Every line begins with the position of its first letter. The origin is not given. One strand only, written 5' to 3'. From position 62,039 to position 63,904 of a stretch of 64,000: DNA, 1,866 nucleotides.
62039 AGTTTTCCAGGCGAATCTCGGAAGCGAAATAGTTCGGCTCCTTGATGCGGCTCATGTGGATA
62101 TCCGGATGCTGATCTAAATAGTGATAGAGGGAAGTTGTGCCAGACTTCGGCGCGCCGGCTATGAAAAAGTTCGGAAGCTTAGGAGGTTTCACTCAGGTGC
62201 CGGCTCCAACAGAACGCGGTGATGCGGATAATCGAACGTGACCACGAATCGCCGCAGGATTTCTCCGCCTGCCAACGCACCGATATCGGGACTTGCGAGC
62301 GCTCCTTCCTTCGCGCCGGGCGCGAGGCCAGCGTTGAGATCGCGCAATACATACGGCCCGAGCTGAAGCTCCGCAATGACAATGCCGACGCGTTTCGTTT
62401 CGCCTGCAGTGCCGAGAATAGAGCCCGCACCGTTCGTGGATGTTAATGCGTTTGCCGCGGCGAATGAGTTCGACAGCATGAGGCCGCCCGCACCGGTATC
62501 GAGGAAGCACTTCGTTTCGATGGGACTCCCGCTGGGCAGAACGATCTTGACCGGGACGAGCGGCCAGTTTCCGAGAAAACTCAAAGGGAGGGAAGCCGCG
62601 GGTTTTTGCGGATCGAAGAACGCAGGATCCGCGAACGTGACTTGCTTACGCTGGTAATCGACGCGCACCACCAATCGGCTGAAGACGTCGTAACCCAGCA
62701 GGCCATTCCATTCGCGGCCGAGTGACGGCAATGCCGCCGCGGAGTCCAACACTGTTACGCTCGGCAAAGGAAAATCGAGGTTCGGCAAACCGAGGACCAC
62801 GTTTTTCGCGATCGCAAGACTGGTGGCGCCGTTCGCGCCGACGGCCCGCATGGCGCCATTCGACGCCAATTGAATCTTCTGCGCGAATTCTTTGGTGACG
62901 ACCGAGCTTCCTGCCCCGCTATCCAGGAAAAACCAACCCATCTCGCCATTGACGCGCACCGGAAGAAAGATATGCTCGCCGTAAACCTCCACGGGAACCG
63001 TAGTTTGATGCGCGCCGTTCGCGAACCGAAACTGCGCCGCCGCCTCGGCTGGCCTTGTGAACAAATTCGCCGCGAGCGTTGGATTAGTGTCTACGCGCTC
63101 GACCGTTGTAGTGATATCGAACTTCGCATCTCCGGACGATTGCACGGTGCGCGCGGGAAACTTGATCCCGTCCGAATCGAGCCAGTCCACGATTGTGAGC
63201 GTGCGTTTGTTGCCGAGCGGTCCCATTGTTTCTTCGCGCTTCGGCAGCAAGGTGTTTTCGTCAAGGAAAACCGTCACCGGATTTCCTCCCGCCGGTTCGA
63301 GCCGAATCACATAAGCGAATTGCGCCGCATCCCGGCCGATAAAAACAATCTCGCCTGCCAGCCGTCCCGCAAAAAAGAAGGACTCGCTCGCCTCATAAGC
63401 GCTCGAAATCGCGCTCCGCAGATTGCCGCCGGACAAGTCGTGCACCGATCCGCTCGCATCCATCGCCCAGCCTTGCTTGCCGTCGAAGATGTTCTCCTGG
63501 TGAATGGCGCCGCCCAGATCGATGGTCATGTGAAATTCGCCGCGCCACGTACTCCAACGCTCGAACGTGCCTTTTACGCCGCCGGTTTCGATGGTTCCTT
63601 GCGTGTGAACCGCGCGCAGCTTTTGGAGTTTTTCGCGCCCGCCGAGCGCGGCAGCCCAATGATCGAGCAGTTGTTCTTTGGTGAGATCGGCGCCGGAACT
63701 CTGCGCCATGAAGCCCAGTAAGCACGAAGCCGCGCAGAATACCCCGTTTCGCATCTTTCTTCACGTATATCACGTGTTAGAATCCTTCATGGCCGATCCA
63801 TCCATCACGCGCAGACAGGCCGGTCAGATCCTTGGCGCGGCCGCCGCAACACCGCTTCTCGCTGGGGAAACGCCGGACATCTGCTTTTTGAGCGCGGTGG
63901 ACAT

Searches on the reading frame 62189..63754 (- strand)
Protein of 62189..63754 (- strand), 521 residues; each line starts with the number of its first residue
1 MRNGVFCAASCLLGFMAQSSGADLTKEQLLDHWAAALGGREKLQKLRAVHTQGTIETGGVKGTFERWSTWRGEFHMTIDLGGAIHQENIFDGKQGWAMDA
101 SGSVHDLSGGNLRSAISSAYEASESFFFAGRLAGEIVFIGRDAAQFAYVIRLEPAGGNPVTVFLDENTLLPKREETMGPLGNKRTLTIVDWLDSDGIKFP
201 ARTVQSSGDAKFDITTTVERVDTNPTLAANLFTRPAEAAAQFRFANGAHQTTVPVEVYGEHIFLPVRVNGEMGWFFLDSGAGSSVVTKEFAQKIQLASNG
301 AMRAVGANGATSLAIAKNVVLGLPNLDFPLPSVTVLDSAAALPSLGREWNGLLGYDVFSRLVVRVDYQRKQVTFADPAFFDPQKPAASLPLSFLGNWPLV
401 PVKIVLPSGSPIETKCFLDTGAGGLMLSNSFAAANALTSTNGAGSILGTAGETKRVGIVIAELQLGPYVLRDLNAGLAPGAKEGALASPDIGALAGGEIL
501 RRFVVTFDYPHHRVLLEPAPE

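Call 55: search_protein_families(library=pfam, proteins=[window:62189-63754:-], max_evalue=0.0001)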
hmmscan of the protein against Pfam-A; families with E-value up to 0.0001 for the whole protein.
window:62189-63754:- (521 aa): 2 families
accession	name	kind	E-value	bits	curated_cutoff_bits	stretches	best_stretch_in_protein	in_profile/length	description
PF13650.11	Asp_protease_2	-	5.8e-19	69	24.3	2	265-357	2-90/90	Aspartyl protease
PF13975.11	gag-asp_proteas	-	2.4e-14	54.1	28.2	1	265-360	2-92/92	gag-polyprotein putative aspartyl protease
